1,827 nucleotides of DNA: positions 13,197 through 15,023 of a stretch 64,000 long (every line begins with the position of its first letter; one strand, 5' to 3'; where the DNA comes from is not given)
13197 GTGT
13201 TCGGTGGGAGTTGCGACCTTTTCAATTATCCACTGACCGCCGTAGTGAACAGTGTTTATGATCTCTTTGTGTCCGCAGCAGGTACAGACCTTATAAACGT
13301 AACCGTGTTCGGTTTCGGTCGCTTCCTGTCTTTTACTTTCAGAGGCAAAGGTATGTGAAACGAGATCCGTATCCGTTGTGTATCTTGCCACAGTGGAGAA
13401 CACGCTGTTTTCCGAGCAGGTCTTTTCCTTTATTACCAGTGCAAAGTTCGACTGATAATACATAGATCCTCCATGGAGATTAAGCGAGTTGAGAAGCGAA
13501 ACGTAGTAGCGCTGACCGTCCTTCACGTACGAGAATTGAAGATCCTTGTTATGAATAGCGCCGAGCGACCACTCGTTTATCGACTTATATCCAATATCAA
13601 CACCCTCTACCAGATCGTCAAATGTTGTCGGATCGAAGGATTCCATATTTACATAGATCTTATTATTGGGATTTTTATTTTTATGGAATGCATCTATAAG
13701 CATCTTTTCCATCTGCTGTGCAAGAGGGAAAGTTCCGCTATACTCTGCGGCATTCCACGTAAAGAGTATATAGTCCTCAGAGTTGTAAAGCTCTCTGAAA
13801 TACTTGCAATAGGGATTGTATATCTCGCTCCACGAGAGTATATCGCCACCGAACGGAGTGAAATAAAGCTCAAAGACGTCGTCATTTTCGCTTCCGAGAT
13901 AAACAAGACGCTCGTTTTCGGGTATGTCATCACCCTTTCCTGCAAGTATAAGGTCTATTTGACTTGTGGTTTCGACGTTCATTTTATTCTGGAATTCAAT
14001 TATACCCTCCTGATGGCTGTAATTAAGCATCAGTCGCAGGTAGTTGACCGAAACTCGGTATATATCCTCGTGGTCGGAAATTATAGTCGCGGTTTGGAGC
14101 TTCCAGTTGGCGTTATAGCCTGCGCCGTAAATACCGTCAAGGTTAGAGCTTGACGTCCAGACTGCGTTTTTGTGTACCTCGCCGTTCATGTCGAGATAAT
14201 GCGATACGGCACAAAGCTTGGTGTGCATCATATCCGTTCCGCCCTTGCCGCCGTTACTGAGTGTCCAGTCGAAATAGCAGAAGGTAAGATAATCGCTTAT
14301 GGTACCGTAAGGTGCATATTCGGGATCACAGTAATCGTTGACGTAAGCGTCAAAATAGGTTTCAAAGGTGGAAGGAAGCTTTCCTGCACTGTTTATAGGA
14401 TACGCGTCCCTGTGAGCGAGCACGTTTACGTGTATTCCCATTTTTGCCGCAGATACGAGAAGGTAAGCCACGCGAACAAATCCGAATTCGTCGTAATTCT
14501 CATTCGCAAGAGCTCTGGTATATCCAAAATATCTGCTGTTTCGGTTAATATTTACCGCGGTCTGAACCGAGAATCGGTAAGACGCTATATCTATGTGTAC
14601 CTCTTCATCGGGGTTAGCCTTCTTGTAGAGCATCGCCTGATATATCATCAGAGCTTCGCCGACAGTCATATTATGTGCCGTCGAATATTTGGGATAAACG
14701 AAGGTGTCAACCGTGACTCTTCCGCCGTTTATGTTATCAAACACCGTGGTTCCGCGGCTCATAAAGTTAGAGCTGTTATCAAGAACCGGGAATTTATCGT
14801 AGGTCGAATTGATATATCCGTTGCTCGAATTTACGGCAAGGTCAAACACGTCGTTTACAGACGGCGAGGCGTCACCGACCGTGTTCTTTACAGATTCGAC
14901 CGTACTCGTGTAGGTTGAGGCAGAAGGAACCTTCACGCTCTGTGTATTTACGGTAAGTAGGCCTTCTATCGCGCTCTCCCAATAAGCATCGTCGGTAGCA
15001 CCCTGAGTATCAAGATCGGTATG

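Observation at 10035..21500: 3821-aa secreted mosaic protein combining adhesin-like beta-helices with two different lipid/ester hydrolase domains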

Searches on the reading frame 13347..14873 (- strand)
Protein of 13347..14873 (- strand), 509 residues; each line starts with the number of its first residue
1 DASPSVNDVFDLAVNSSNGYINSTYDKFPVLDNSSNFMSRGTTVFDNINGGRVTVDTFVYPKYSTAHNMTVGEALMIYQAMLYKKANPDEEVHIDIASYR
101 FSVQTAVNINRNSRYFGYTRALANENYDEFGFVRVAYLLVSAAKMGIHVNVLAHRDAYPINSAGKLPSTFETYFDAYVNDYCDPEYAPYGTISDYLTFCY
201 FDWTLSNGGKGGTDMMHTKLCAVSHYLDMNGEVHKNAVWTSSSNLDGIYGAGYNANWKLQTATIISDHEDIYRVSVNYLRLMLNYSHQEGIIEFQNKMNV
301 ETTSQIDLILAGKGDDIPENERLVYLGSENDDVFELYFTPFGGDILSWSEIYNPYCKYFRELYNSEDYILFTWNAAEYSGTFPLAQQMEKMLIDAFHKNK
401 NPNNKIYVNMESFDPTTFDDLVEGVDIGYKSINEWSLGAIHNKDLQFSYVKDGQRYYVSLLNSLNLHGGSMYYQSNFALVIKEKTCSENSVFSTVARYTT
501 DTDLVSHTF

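Call 8: search_solved_structures(query=window:13347-14873:-, max_evalue=10, show_alignments=3)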
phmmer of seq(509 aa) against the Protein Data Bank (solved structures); distinct sequences matched with E-value up to 10: 4.
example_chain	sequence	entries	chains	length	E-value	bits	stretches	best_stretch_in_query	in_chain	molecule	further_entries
1qgd_A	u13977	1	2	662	0.082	14.8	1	410-482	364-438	PROTEIN (TRANSKETOLASE)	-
2r5n_A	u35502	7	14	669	0.082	14.8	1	410-482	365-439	Transketolase 1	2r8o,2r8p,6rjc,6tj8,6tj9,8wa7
5hht_A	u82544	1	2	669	0.15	13.9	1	410-482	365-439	Transketolase 1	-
3ulb_A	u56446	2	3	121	0.4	12.5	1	255-344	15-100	Target of rapamycin complex 2 subunit AVO1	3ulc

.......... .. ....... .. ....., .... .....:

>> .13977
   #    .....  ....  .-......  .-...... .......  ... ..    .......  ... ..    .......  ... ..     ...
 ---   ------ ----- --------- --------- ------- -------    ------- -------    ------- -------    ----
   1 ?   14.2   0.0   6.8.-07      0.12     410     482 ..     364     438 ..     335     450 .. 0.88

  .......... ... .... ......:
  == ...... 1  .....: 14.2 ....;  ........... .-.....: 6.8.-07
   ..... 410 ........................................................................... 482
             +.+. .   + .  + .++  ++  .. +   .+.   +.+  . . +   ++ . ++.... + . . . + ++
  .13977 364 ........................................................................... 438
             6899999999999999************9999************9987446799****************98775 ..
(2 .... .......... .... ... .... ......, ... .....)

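Call 9: search_protein_families(library=pfam, proteins=[window:13347-14873:-], max_evalue=10)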
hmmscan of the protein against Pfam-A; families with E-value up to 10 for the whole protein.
seq(509 aa): 1 family
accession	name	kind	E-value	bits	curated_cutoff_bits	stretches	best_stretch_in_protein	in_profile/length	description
PF17934.6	TetR_C_26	-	0.12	13.2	25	0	345-365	32-52/109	Tetracyclin repressor-like, C-terminal domain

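Call 10: find_homologous_proteins(query=window:13347-14873:-, max_evalue=0.001)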
Query seq(509 aa) (509 aa): 56 proteins with E <= 0.001 among 3516 candidates.
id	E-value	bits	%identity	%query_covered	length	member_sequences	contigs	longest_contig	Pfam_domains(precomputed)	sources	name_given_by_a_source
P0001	4.4e-145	502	50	97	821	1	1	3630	PF07679.23,PF13895.13,PF13927.13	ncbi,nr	ncbi:MAG: hypothetical protein J5865_04550, partial [Lachnospiraceae bacterium]|nr:hypothetical prot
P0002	2.1e-139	484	67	63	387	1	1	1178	-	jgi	-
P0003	1.4e-124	435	43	98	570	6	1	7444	-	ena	-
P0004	4.4e-117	410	43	93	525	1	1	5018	-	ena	-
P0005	1.3e-116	408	44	92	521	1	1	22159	-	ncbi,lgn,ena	-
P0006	9.0e-116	406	44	92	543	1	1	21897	-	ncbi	-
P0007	7.8e-115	403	41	98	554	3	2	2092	-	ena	-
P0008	1.4e-114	402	41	98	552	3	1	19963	-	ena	-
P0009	1.7e-112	395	41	96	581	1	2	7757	-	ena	-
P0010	1.8e-112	395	44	91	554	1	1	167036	-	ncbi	-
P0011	2.2e-112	394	43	91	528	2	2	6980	-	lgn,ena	-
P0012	2.8e-111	391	42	94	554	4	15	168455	-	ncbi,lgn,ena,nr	ncbi:MAG: hypothetical protein IJM24_08945 [Clostridia bacterium]|nr:hypothetical protein [Clostridi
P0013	8.5e-111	389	41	94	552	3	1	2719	-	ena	-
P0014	2.6e-110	388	42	91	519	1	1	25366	-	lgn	-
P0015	3.6e-108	381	40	94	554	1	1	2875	-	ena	-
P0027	1.2e-105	372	43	88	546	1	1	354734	-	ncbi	-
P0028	1.5e-105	372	41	94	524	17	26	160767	-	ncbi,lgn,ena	-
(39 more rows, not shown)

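Call 13: search_solved_structures(query=A1, max_evalue=10, show_alignments=3)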
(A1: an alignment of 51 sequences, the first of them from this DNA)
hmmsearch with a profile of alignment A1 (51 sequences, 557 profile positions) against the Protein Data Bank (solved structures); distinct sequences matched with E-value up to 10: 0.
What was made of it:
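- On PLD superfamily (HKD phosphodiesterases): Direct search gave none, even at E up to 10 (calls 9, 13).
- Tried and rejected: A 51-sequence profile against the PDB gave nothing (call 13).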

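Call 21: predict_structure(alignment_id=A1)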
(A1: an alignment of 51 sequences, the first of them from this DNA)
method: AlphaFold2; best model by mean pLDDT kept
length: 509 residues; sequences in the alignment: 51
mean_pLDDT: 92.4   pTM: 0.93
mean pLDDT of the five models: 92.4, 91.6, 91.6, 91.3, 90.5
residues with pLDDT >= 90: 415; 70-90: 65; 50-70: 24; < 50: 5
segments of 3 or more residues with pLDDT < 50: 507-509
pLDDT, mean of each block of 10 residues (from residue 1): 76 87 93 94 97 97 92 98 98 98 96 95 93 97 98 88 70 95 95 97 71 87 98 98 92 91 98 98 96 96 98 98 98 97 92 97 98 90 91 98 95 93 97 79 96 98 87 93 93 93 51
secondary structure, 60 per line:
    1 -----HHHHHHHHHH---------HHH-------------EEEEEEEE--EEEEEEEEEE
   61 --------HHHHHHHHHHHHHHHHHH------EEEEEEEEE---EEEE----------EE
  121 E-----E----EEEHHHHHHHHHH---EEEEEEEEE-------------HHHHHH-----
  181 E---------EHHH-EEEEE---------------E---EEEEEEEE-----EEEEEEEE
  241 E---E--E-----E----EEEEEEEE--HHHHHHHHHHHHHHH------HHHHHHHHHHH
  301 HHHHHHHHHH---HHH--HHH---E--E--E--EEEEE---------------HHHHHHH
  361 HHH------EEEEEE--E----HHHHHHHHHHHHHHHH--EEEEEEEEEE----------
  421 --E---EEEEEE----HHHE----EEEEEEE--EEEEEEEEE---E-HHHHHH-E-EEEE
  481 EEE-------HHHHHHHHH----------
elements in order: H6-15 E41-48 E51-60 H69-86 E93-101 E105-108 E119-121 E132-134 H135-144 E148-156 H170-175 E196-200 E220-227 E233-241 E259-266 H269-283 H290-310 E334-338 H354-363 E370-375 H383-398 E401-410 E427-432 E445-451 E454-462 H468-473 E477-483 H491-499
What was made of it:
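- On PLD superfamily (HKD phosphodiesterases): Model pLDDT 92.4, pTM 0.93 (call 21).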

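Call 23: fold_search(model_id=the predicted structure, library=pdb)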
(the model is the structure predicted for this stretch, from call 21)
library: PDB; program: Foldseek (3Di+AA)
matches with E <= 10: 634; with E <= 0.001: 68
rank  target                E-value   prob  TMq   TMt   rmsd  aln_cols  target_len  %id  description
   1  7e0m_A                9.3e-12  1.00  0.40  0.51   9.0       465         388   12  Crystal structure of phospholipase D (released 2021-12-22)
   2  7e0m_B                2.0e-11  1.00  0.38  0.48   9.7       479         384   14  Crystal structure of phospholipase D (released 2021-12-22)
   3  6ohr_C                2.2e-11  1.00  0.43  0.39  10.6       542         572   12  Structure of compound 5 bound human Phospholipase D1 catalytic domain (released 2020-02-19)
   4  8v5t_A                2.1e-10  1.00  0.42  0.50   8.8       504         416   12  Crystal structure of Alzheimers disease phospholipase D3 (released 2024-10-09)
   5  6oho_B                2.1e-10  1.00  0.42  0.38   9.2       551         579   11  Structure of human Phospholipase D2 catalytic domain (released 2020-02-19)
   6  6ohr_D                3.0e-10  1.00  0.42  0.39  10.5       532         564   12  Structure of compound 5 bound human Phospholipase D1 catalytic domain (released 2020-02-19)
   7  9vbg_A                3.4e-10  1.00  0.41  0.48   9.3       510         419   12  Cryo-EM structure of human PLD3 apo form (released 2025-12-24)
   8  8s86_A                3.6e-10  1.00  0.42  0.52   8.7       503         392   10  human PLD3 homodimer structure (released 2024-05-15)
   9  2o8r_B                5.4e-10  1.00  0.37  0.32   8.6       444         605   12  Crystal Structure of Polyphosphate Kinase from Porphyromonas Gingivalis (released 2006-12-19)
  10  6ohr_B                5.4e-10  1.00  0.43  0.39  10.4       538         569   11  Structure of compound 5 bound human Phospholipase D1 catalytic domain (released 2020-02-19)
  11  8s86_B                6.4e-10  1.00  0.40  0.50   8.9       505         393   11  human PLD3 homodimer structure (released 2024-05-15)
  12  6ohr_E                6.8e-10  1.00  0.41  0.38  10.6       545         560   12  Structure of compound 5 bound human Phospholipase D1 catalytic domain (released 2020-02-19)
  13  6ohr_A                7.6e-10  1.00  0.41  0.37  10.9       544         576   11  Structure of compound 5 bound human Phospholipase D1 catalytic domain (released 2020-02-19)
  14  6ohp_A                8.6e-10  1.00  0.43  0.38   9.4       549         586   10  Structure of compound 1 (halopemide) bound human Phospholipase D2 catalytic domain (released 2020-02-19)
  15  6ohm_B                8.6e-10  1.00  0.41  0.36  10.0       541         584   11  Structure of tungstate bound human Phospholipase D2 catalytic domain (released 2020-02-19)
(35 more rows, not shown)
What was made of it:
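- On PLD superfamily (HKD phosphodiesterases): All 50 listed Foldseek PDB matches are PLD-superfamily members, best E 9.3e-12 (call 23).
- Closest known: Two-HKD phospholipase D superfamily enzymes. Same: Single-chain two-lobed fold (Foldseek E down to 9e-12, probability 1.0; call 23).
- PLD3/PLD4 exonucleases and Tdp1 are among the structural matches (call 23).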

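Call 30: find_encoding_contigs(protein=P0012, flank=8000, max_places=2)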
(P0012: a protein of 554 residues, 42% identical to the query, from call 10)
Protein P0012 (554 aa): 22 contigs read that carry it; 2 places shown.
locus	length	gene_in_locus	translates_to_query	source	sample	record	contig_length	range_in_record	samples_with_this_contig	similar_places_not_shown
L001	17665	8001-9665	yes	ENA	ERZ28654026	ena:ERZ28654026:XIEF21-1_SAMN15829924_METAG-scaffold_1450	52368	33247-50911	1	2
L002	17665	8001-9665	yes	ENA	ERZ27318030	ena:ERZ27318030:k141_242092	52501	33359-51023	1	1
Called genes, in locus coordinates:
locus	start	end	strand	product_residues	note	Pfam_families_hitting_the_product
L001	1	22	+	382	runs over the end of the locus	PF15617:C-C_Bond_Lyase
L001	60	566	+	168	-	PF05683:Fumerase_C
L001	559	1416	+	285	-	PF05681:Fumerase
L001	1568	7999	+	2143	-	PF02415:Chlam_PMP (faint), PF13229:Beta_helix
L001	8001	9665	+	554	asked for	-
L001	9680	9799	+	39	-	-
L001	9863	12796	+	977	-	PF13385:Laminin_G_3, PF00149:Metallophos (weak)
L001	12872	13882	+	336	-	PF00535:Glycos_transf_2, PF10111:Glyco_tranf_2_2, PF13641:Glyco_tranf_2_3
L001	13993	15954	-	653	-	PF00664:ABC_membrane, PF02463:SMC_N (faint), PF00005:ABC_tran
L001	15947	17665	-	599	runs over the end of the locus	PF00664:ABC_membrane, PF00005:ABC_tran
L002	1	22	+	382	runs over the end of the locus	PF15617:C-C_Bond_Lyase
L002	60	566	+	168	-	PF05683:Fumerase_C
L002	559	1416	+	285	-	PF05681:Fumerase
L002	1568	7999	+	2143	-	PF02415:Chlam_PMP (faint), PF13229:Beta_helix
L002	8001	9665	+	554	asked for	-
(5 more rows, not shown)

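Call 31: find_encoding_contigs(protein=P0028, flank=8000, max_places=1)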
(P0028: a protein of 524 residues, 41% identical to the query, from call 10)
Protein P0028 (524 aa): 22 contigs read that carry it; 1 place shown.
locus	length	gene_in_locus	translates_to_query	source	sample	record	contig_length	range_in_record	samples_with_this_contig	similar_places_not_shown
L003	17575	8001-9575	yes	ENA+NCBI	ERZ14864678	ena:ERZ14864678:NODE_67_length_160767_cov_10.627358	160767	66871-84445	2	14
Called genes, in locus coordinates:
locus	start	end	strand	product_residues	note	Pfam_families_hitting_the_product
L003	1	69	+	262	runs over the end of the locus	-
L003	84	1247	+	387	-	PF14450:FtsA (faint)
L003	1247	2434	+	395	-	PF00091:Tubulin, PF12327:FtsZ_C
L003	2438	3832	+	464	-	PF01336:tRNA_anti-codon, PF00152:tRNA-synt_2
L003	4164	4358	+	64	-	-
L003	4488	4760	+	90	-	-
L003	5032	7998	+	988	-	PF02415:Chlam_PMP (faint)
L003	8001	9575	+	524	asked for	-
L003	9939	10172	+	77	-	PF00550:PP-binding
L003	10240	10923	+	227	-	PF08713:DNA_alkylation (weak)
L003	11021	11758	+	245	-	PF08812:YtxC (weak)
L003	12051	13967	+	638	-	PF02824:TGS (weak), PF07973:tRNA_SAD, PF00587:tRNA-synt_2b, PF03129:HGTP_anticodon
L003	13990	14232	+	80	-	-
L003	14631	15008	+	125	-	PF05198:IF3_N, PF00707:IF3_C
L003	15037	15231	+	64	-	PF01632:Ribosomal_L35p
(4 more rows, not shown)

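Call 32: find_encoding_contigs(protein=P0010, flank=8000, max_places=1)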
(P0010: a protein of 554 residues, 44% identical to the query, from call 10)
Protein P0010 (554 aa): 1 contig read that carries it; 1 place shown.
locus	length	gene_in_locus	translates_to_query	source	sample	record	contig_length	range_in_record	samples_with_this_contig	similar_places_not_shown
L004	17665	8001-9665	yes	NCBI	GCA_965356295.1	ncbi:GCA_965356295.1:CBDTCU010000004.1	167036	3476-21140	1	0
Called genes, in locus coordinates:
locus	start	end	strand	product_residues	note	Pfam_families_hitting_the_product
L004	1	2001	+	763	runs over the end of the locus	PF00005:ABC_tran, PF02463:SMC_N (faint)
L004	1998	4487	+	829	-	PF00005:ABC_tran, PF02463:SMC_N (weak), PF02687:FtsX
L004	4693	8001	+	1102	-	PF02415:Chlam_PMP (faint)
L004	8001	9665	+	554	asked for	-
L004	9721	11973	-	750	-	PF02687:FtsX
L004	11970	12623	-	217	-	PF02463:SMC_N (faint), PF00005:ABC_tran, PF13304:AAA_21 (faint)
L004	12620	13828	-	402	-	-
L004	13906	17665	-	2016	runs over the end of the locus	-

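Call 33: find_encoding_contigs(protein=P0027, flank=8000, max_places=1)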
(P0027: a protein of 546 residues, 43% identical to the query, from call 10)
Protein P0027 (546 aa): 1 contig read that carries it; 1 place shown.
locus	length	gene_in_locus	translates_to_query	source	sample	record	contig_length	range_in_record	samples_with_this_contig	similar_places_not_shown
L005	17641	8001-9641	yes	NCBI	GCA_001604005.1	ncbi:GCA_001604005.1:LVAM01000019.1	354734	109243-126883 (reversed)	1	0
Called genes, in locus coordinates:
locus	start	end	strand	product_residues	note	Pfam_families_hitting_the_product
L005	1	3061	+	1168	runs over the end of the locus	PF02811:PHP, PF07733:DNA_pol3_alpha, PF17657:DNA_pol3_finger, PF14579:HHH_6, PF01336:tRNA_anti-codon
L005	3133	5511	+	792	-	PF00912:Transgly, PF00905:Transpeptidase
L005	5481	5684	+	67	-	-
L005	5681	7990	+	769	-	PF02415:Chlam_PMP (faint)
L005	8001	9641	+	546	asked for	-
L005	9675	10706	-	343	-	PF03054:tRNA_Me_trans, PF20259:tRNA_Me_trans_M, PF20258:tRNA_Me_trans_C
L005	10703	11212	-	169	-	PF00588:SpoU_methylase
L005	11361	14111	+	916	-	PF07517:SecA_DEAD, PF00270:DEAD (faint), PF01043:SecA_PP_bind, PF21090:P-loop_SecA, PF07516:SecA_SW, PF02810:SEC-C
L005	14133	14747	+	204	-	-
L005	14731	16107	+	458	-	-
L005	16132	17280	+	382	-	PF01979:Amidohydro_1, PF07969:Amidohydro_3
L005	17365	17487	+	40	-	-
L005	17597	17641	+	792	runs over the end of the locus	PF00580:UvrD-helicase, PF01443:Viral_helicase1 (faint), PF00580:UvrD-helicase, PF13245:AAA_19, PF13538:UvrD_C_2 (faint), PF13361:UvrD_C, PF21196:PcrA_UvrD_tudor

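Call 35: find_related_loci(query=A1, collection=genome_contigs, flank=10000)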
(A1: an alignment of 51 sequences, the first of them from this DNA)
Query A1 (509 aa) in genome_contigs; peptide patterns used: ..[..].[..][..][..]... (x = any residue, [..] = any of these).
101 stretches matched a pattern; 96 encode a relative of the query (tblastn E <= 1e-3); the best 80 are kept; 80 distinct loci.
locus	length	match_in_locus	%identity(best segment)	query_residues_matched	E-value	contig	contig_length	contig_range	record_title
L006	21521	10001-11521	86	3-509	0e+0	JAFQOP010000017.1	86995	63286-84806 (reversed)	MAG: Clostridia bacterium isolate RGIG2009 Goat_Colon-1__c772425, whole genome shotgun sequence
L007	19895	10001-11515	79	5-509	0e+0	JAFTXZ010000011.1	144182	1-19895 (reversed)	MAG: Clostridia bacterium isolate RGIG4252 Roe_deer_Colon-5__c67459, whole genome shotgun sequence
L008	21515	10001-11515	74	5-509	0e+0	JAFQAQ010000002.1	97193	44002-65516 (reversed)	MAG: Clostridia bacterium isolate RGIG1646 Goat_Cecum-1__c1478, whole genome shotgun sequence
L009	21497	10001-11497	67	6-509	0e+0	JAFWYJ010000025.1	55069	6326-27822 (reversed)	MAG: Clostridia bacterium isolate RGIG6183 Sheep_Rectum-1__c300163, whole genome shotgun sequence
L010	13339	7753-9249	66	6-509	0e+0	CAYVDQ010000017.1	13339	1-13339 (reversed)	MAG TPA_asm: uncultured Eubacteriales bacterium isolate SRP315200_co2_76 genome assembly, contig: NODE_5689_length_13339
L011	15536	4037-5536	65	6-509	0e+0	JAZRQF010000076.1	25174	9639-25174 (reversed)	MAG: Faecousia sp. isolate T1900045365_YK20190055.MAGScoT_cleanbin_000064 SGB_6841_k141_2043616, whole genome shotgun se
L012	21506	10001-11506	64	5-509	0e+0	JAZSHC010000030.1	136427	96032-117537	MAG: Acutalibacteraceae bacterium isolate T1900044576_TS20190042.MAGScoT_cleanbin_000030 SGB_500_k141_2083589, whole gen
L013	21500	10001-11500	65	5-509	0e+0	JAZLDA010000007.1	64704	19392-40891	MAG: Acutalibacteraceae bacterium isolate T1900045043_TC20190036.MAGScoT_cleanbin_000002 SGB_4486_k141_3436279, whole ge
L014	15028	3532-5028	65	6-509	0e+0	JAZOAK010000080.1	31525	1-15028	MAG: Acutalibacteraceae bacterium isolate T1900044763_TS20190229.MAGScoT_cleanbin_000017 SGB_2381_k141_180059, whole gen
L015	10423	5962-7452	66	6-509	0e+0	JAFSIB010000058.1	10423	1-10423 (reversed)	MAG: Clostridia bacterium isolate RGIG3162 Goat_Rectum.Co__c979902, whole genome shotgun sequence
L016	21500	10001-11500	63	5-509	0e+0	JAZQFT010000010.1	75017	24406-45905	MAG: Ruminococcus sp. isolate T1900044632_TS20190098.MAGScoT_cleanbin_000018 SGB_1067_k141_508387, whole genome shotgun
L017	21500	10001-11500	64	5-509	0e+0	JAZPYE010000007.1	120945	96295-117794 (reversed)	MAG: Acutalibacteraceae bacterium isolate T1900044648_TS20190114.MAGScoT_cleanbin_000017 SGB_1394_k141_11151, whole geno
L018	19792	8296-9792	64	6-509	0e+0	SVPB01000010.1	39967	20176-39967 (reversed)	MAG: Oscillospiraceae bacterium isolate SIG580 NODE_4419_length_39967_cov_1.597540, whole genome shotgun sequence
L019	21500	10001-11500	62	5-509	0e+0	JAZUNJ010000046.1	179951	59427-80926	MAG: Acutalibacteraceae bacterium isolate T1900044889_TS20190355.MAGScoT_cleanbin_000009 SGB_3239_k141_337252, whole gen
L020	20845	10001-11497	64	6-509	0e+0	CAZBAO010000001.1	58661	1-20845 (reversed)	MAG TPA_asm: uncultured Eubacteriales bacterium isolate SRP315200_co1_278 genome assembly, contig: NODE_438_length_58661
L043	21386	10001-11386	42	25-483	2e-113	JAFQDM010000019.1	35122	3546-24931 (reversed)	MAG: Ruminococcus sp. isolate RGIG1720 Goat_Cecum-2__c415284, whole genome shotgun sequence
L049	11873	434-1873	39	25-501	5e-111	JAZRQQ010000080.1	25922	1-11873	MAG: Acutalibacteraceae bacterium isolate T1900045361_YK20190051.MAGScoT_cleanbin_000014 SGB_6816_k141_643442, whole gen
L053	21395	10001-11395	42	21-483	1e-110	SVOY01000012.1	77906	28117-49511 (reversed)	MAG: Oscillospiraceae bacterium isolate SIG577 NODE_1852_length_77906_cov_2.928695, whole genome shotgun sequence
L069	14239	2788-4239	39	21-501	3e-106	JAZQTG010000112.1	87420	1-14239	MAG: Acutalibacteraceae bacterium isolate T1900045192_TC20190188.MAGScoT_cleanbin_000001 SGB_5294_k141_1838415, whole ge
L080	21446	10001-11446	40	21-496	8e-105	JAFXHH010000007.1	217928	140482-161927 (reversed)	MAG: Clostridia bacterium isolate RGIG6414 Sheep_Rectum-5__c507, whole genome shotgun sequence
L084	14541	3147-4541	39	21-483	8e-104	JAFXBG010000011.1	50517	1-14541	MAG: Clostridia bacterium isolate RGIG6258 Sheep_Rectum-2__c532465, whole genome shotgun sequence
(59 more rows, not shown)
